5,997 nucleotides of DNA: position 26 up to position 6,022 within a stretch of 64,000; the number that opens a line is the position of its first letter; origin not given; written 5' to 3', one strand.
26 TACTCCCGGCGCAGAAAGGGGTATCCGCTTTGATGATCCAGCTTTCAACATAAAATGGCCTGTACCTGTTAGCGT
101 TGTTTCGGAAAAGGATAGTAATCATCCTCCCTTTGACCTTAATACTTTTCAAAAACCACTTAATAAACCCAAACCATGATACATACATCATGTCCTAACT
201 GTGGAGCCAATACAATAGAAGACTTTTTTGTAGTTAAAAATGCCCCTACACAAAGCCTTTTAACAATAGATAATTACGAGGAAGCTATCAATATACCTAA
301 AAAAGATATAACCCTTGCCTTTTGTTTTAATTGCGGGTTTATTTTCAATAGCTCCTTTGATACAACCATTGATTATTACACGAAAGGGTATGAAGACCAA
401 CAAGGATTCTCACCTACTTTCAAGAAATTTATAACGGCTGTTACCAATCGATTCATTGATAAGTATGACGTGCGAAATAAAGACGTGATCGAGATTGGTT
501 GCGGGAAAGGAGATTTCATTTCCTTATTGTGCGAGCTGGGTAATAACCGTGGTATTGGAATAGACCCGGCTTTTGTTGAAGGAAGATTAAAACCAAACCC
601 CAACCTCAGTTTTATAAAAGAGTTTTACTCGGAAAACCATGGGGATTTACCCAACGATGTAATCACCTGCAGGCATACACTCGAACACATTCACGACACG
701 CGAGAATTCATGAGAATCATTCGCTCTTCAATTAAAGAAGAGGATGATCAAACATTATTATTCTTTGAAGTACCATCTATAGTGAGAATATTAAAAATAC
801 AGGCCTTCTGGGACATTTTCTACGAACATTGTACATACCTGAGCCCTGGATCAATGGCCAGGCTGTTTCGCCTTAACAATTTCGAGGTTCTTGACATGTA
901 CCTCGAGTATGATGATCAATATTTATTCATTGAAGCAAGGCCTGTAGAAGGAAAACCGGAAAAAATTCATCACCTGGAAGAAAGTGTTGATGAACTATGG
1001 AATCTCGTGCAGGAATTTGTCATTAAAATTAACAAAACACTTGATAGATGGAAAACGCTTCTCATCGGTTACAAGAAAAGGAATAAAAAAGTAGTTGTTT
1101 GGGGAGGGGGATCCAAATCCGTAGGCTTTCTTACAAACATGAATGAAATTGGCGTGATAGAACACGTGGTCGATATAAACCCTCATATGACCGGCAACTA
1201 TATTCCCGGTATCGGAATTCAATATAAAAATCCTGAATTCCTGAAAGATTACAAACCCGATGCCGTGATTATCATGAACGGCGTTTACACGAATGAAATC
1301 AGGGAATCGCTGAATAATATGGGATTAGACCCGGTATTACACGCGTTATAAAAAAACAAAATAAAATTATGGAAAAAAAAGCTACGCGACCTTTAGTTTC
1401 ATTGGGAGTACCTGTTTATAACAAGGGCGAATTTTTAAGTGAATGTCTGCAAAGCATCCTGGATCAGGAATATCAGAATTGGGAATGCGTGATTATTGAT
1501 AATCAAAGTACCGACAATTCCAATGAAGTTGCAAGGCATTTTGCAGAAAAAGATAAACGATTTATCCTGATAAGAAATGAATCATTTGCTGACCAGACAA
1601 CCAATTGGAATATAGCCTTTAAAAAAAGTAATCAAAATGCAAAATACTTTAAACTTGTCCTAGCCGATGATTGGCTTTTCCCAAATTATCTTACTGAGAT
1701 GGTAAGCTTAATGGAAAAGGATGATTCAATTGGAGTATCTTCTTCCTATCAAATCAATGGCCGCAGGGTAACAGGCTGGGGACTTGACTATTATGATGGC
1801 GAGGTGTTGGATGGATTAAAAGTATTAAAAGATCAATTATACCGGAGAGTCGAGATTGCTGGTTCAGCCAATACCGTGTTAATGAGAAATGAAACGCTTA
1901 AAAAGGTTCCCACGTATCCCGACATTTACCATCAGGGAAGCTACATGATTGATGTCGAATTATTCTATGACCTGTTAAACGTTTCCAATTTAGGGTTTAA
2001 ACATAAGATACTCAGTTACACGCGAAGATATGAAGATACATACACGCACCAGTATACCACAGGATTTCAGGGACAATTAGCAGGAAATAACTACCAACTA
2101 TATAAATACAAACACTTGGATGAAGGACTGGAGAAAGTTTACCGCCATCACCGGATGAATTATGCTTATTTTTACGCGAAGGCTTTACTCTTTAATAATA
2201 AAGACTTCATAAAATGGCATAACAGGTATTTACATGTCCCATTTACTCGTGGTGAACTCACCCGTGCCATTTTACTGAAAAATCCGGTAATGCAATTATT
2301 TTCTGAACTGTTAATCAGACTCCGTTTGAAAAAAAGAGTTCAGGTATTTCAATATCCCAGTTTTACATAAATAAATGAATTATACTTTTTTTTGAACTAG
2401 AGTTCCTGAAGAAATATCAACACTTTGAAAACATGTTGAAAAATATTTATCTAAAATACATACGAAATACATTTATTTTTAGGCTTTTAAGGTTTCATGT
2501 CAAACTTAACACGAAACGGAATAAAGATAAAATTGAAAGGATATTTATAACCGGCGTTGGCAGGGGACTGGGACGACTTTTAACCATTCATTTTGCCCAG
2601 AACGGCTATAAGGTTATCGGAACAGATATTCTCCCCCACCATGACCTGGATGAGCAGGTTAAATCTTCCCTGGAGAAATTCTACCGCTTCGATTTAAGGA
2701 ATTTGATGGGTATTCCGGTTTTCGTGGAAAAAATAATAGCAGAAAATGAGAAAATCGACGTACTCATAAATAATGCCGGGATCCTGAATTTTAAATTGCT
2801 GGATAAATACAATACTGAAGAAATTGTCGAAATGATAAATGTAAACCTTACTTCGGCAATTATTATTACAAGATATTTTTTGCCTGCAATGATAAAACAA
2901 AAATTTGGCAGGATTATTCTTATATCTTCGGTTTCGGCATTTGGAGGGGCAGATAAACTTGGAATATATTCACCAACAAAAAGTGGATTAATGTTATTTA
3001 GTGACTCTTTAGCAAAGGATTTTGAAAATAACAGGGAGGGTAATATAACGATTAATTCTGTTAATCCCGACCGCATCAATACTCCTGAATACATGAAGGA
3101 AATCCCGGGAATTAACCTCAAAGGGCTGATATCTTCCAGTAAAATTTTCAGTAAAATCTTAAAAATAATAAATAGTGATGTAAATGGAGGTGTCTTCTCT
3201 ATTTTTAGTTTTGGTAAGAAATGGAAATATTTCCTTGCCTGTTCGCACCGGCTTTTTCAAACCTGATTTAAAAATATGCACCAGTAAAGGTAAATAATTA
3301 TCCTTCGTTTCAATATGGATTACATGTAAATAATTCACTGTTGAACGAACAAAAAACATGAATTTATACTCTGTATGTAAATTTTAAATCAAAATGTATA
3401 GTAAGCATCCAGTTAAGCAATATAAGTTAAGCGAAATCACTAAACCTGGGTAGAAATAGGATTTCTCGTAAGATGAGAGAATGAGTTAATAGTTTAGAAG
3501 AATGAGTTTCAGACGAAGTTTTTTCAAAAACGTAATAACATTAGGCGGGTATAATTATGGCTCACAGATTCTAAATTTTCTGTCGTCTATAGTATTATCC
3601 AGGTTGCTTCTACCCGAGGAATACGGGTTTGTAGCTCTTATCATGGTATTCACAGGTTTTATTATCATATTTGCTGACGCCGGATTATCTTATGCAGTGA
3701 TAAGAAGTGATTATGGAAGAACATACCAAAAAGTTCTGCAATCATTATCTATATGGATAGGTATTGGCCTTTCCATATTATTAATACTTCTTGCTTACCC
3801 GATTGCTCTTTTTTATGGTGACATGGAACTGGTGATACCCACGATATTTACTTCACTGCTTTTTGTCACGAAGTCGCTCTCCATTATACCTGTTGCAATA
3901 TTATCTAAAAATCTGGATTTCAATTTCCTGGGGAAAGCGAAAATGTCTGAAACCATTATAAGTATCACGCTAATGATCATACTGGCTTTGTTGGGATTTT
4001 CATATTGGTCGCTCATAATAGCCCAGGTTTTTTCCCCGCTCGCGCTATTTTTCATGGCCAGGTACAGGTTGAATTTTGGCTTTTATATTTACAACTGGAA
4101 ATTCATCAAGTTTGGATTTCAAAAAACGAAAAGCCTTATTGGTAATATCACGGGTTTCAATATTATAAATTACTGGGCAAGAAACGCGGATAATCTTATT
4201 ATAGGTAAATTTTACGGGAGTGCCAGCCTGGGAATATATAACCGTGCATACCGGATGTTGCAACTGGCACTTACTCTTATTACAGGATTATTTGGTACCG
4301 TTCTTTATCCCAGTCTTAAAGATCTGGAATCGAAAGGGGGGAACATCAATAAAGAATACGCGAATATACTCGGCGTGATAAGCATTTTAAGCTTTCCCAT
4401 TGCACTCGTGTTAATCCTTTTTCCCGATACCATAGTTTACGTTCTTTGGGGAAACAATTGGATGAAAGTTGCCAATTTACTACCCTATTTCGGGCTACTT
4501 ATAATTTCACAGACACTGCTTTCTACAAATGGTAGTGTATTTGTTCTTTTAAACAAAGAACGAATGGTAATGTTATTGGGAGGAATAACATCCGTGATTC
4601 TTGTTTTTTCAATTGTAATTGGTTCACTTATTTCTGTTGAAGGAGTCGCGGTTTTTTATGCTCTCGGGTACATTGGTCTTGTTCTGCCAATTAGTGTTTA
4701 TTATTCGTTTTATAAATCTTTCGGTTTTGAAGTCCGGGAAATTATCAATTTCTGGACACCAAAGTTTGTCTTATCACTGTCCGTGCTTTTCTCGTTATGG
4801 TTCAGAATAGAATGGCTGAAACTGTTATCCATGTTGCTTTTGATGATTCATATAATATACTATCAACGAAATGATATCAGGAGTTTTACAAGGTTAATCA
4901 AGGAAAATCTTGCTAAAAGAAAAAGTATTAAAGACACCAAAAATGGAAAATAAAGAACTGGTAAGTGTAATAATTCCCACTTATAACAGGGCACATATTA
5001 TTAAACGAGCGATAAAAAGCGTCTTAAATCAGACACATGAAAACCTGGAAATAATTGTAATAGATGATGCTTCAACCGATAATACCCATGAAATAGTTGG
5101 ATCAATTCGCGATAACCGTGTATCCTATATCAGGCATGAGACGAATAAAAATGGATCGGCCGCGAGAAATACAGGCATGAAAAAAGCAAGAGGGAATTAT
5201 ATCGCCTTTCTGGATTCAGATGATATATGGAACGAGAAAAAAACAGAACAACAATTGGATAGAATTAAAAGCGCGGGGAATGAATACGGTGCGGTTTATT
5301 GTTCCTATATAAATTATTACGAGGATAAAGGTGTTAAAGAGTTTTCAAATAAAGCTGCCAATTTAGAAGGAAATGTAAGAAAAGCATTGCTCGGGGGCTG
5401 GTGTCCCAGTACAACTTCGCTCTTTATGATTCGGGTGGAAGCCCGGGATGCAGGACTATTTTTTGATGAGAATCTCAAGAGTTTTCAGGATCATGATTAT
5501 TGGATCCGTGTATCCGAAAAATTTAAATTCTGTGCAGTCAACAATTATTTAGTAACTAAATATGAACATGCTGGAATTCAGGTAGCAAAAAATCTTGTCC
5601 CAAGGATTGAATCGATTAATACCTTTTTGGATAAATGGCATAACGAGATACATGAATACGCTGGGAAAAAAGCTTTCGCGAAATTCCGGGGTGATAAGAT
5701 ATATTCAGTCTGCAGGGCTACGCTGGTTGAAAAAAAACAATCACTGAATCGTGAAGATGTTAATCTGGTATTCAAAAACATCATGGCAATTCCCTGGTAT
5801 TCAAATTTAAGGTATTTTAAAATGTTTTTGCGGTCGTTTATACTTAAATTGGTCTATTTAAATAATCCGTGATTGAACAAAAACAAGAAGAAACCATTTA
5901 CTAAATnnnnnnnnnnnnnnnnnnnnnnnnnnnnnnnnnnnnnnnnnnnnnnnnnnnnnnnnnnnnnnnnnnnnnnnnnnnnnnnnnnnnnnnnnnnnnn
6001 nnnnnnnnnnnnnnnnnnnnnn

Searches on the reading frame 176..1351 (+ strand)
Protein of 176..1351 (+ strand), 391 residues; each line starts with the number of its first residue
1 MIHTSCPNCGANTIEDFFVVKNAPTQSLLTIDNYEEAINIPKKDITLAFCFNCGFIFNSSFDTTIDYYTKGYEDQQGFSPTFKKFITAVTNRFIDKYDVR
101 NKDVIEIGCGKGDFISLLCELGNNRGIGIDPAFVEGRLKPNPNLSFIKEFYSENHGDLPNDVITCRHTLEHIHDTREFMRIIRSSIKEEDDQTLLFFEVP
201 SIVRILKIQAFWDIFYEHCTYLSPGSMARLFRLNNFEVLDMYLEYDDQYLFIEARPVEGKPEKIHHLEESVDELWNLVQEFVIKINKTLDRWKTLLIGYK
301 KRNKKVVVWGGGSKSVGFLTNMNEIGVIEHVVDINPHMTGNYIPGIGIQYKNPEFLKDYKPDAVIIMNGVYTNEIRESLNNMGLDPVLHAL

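Call 56: find_encoding_contigs(protein=window:176-1351:+, flank=10000, max_places=6)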
Protein window:176-1351:+ (391 aa): 1 contig read that carries it; 1 place shown.
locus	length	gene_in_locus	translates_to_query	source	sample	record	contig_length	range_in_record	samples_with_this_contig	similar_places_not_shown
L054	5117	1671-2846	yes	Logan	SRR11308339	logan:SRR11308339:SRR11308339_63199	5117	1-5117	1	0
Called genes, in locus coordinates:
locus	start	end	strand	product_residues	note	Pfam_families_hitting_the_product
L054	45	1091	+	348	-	PF01073:3Beta_HSD, PF01370:Epimerase, PF04321:RmlD_sub_bind, PF16363:GDP_Man_Dehyd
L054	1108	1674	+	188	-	PF00908:dTDP_sugar_isom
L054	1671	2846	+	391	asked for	PF13847:Methyltransf_31 (faint), PF13489:Methyltransf_23, PF08242:Methyltransf_12 (weak), PF08484:Methyltransf_14, PF22674:C2185-like_N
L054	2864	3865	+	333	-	PF00535:Glycos_transf_2, PF13641:Glyco_tranf_2_3 (faint)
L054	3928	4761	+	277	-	PF00106:adh_short, PF01370:Epimerase (weak), PF13561:adh_short_C2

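Call 77: search_protein_families(library=pfam, proteins=[window:176-1351:+], max_evalue=0.00001)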
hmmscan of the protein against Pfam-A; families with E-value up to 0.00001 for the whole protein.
window:176-1351:+ (391 aa): 3 families
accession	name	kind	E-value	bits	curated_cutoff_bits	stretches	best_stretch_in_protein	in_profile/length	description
PF13489.12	Methyltransf_23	-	3.7e-20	72.7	27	1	86-239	9-162/164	Methyltransferase domain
PF08484.17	Methyltransf_14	-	1e-11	45.3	23.5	1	277-381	42-147/160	C-methyltransferase C-terminal domain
PF08242.18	Methyltransf_12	-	4.5e-06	27.7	30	0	105-187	1-93/98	Methyltransferase domain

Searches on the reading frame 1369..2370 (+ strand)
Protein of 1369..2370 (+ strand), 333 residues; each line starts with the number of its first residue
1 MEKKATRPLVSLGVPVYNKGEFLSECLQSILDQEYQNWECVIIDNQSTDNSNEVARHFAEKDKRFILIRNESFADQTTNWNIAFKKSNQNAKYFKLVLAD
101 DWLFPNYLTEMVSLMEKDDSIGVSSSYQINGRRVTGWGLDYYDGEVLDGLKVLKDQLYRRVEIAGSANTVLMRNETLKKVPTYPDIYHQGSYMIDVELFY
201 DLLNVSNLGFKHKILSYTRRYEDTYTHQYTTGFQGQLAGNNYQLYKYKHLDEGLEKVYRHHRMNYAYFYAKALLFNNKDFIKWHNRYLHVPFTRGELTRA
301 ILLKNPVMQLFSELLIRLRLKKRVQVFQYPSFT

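Call 77: search_protein_families(library=pfam, proteins=[window:1369-2370:+], max_evalue=0.00001)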
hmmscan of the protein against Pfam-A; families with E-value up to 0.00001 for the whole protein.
window:1369-2370:+ (333 aa): 2 families
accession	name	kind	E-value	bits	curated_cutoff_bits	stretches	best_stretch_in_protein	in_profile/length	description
PF00535.33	Glycos_transf_2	-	1.2e-24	87.5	23.3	1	11-135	1-123/168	Glycosyl transferase family 2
PF13641.12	Glyco_tranf_2_3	-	4.6e-06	27.2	27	1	10-180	3-174/230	Glycosyltransferase like family 2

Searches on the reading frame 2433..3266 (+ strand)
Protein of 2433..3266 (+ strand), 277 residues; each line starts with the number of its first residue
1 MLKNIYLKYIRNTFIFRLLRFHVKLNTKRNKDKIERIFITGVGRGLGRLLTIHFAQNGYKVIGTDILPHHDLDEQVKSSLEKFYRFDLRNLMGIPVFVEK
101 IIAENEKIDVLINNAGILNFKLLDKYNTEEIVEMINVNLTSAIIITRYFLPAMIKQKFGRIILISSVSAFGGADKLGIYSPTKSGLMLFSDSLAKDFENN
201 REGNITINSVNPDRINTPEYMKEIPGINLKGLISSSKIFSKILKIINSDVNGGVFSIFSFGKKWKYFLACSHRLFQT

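Call 77: search_protein_families(library=pfam, proteins=[window:2433-3266:+], max_evalue=0.00001)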
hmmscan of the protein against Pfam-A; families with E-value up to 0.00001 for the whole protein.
window:2433-3266:+ (277 aa): 3 families
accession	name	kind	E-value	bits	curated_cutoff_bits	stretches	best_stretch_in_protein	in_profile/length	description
PF00106.31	adh_short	-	1.8e-37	129.2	26.6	1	37-219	3-186/195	short chain dehydrogenase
PF13561.12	adh_short_C2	-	1.7e-25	90.4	27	1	41-226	1-186/236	Enoyl-(Acyl carrier protein) reductase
PF01370.27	Epimerase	-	5.3e-06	26.5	20.9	1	37-175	1-124/240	NAD dependent epimerase/dehydratase family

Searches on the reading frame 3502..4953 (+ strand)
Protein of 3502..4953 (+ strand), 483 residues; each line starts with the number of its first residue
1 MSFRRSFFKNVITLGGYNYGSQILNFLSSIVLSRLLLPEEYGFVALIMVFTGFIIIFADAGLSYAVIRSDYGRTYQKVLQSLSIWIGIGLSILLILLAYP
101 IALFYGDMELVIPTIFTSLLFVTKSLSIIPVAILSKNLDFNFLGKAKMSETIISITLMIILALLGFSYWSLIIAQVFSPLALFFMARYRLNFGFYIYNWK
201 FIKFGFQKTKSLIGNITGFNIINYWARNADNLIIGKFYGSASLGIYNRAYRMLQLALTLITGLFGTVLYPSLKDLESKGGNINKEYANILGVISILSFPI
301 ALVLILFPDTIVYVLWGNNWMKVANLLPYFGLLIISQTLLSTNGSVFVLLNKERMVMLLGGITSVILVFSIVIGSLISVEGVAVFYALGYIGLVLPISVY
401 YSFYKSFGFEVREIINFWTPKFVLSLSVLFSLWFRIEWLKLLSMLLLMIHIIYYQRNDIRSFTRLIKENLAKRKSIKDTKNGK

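Call 77: search_protein_families(library=pfam, proteins=[window:3502-4953:+], max_evalue=0.00001)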
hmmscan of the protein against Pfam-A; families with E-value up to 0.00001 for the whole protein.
window:3502-4953:+ (483 aa): 2 families
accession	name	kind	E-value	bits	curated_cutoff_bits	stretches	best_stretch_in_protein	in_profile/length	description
PF13440.11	Polysacc_synt_3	-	3.9e-59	200.7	23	1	31-323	1-291/293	Polysaccharide biosynthesis protein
PF01943.22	Polysacc_synt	-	6.9e-24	85.2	28.2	1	8-273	2-271/274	Polysaccharide biosynthesis protein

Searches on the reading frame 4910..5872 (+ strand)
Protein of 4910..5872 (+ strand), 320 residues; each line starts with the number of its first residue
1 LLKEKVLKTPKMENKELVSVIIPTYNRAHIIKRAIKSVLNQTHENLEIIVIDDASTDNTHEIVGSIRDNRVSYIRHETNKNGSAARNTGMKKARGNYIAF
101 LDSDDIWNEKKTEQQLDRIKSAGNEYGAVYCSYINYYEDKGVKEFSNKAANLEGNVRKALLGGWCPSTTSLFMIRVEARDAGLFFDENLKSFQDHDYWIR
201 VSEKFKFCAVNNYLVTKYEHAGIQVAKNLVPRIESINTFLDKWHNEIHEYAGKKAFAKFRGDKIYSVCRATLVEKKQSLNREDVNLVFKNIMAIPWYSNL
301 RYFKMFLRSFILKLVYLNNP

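Call 77: search_protein_families(library=pfam, proteins=[window:4910-5872:+], max_evalue=0.00001)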
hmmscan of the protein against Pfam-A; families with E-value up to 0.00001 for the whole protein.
window:4910-5872:+ (320 aa): 3 families
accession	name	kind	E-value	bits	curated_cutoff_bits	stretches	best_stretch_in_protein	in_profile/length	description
PF00535.33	Glycos_transf_2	-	5.1e-40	137.6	23.3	1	19-148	1-135/168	Glycosyl transferase family 2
PF10111.15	Glyco_tranf_2_2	-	1.2e-17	64.8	27.3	1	19-213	1-211/276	Glycosyltransferase like family 2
PF13641.12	Glyco_tranf_2_3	-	3.4e-11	44.1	27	1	18-132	3-122/230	Glycosyltransferase like family 2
